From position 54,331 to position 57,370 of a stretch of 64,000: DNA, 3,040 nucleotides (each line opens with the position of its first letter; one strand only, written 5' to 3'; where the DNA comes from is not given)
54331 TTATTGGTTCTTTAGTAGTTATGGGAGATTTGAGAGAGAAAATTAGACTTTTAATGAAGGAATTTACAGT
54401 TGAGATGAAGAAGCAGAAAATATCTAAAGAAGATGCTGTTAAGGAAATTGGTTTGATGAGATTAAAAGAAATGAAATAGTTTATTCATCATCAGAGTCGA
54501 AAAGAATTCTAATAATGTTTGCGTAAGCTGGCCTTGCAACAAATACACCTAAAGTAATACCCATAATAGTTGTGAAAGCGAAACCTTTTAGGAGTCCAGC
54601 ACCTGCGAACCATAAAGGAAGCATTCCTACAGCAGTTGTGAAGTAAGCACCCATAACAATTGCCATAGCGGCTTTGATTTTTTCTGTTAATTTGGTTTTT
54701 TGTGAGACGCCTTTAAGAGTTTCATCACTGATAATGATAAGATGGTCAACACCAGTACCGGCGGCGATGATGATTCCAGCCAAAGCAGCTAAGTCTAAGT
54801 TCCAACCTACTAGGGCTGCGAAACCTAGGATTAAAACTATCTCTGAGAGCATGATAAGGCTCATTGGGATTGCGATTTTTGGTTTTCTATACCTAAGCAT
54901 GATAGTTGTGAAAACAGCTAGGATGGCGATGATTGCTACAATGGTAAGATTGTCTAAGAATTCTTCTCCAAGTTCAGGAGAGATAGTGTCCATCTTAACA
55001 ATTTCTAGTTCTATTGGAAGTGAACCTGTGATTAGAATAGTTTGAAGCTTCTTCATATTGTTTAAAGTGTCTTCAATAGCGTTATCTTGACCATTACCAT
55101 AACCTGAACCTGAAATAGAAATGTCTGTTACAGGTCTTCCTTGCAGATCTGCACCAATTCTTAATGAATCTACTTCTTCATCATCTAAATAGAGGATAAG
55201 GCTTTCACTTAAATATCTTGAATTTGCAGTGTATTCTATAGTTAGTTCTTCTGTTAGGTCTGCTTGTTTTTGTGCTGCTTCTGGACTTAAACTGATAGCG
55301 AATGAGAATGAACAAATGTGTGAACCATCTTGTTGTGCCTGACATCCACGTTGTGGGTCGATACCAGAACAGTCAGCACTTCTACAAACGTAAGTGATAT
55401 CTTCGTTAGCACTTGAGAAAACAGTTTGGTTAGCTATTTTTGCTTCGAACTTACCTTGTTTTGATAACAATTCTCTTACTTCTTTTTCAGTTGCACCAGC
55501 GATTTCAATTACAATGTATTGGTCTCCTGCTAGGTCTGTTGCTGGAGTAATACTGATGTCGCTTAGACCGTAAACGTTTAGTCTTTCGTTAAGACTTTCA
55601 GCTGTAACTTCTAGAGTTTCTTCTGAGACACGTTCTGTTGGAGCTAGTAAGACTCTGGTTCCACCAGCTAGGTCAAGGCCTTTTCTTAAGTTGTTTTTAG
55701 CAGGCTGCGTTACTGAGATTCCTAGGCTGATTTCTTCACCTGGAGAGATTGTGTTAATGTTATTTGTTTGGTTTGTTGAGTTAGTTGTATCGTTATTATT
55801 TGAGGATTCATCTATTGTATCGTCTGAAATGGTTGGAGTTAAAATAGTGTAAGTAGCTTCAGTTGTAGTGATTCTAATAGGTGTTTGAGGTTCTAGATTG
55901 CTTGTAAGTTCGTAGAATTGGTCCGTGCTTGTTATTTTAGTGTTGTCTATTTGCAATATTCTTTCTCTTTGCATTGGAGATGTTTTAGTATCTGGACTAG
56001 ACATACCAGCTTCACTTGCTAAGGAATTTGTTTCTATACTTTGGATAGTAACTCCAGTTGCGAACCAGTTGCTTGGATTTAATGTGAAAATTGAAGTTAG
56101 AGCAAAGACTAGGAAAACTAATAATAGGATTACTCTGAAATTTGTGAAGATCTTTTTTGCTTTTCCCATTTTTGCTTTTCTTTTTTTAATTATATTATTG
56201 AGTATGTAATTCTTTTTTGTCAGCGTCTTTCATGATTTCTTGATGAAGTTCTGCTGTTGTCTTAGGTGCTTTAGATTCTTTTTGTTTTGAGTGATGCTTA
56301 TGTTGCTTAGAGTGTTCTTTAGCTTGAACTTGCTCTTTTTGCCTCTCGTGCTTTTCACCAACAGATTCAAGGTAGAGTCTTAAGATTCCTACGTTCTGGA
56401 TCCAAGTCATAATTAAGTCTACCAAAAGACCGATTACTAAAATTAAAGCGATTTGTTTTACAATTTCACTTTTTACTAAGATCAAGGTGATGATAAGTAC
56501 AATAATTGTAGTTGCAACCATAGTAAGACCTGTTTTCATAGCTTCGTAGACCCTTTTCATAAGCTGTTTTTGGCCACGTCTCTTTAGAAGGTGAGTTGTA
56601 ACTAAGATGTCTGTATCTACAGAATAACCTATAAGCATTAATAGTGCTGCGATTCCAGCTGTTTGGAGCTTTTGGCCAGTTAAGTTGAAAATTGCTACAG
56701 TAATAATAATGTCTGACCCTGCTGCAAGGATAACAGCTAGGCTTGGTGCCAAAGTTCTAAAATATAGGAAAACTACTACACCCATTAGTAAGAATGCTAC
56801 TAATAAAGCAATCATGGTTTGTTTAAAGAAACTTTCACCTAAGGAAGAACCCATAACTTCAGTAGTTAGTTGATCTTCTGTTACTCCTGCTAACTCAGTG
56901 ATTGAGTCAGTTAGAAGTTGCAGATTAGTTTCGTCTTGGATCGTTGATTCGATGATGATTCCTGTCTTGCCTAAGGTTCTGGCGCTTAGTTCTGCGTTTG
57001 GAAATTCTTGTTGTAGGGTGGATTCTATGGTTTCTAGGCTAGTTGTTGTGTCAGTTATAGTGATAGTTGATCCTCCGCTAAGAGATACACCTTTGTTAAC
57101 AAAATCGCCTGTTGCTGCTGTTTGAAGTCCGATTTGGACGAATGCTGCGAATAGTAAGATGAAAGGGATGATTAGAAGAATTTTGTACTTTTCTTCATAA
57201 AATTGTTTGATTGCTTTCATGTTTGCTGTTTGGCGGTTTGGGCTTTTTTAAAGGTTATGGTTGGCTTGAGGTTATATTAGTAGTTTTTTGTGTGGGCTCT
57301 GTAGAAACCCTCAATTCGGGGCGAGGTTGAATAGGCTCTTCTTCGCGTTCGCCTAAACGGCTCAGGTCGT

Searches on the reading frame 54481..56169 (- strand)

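Call 58: search_protein_families(library=pfam, proteins=[window:54481-56169:-], max_evalue=0.001)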
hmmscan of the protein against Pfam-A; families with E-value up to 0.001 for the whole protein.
window:54481-56169:- (562 aa): 1 family
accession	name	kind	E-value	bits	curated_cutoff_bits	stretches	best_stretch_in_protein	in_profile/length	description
PF02355.23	SecD_SecF_C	-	1.6e-15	57.5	20.5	1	387-543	12-173/189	Protein export membrane protein SecD/SecF, C-terminal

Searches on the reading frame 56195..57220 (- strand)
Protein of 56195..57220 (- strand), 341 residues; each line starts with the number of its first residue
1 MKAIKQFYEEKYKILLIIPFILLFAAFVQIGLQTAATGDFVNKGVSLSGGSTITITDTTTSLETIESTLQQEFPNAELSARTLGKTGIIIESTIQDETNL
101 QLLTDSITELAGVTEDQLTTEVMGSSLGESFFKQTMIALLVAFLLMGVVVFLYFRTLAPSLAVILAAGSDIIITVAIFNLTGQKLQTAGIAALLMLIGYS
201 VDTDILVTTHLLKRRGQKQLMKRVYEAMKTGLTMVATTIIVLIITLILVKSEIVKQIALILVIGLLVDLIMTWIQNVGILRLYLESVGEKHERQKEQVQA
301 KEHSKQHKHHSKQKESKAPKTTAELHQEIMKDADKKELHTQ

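Call 58: search_protein_families(library=pfam, proteins=[window:56195-57220:-], max_evalue=0.001)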
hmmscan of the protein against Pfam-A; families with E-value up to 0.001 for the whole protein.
window:56195-57220:- (341 aa): 1 family
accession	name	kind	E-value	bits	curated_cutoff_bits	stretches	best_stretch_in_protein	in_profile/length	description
PF02355.23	SecD_SecF_C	-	8.8e-30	104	20.5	1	116-284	14-187/189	Protein export membrane protein SecD/SecF, C-terminal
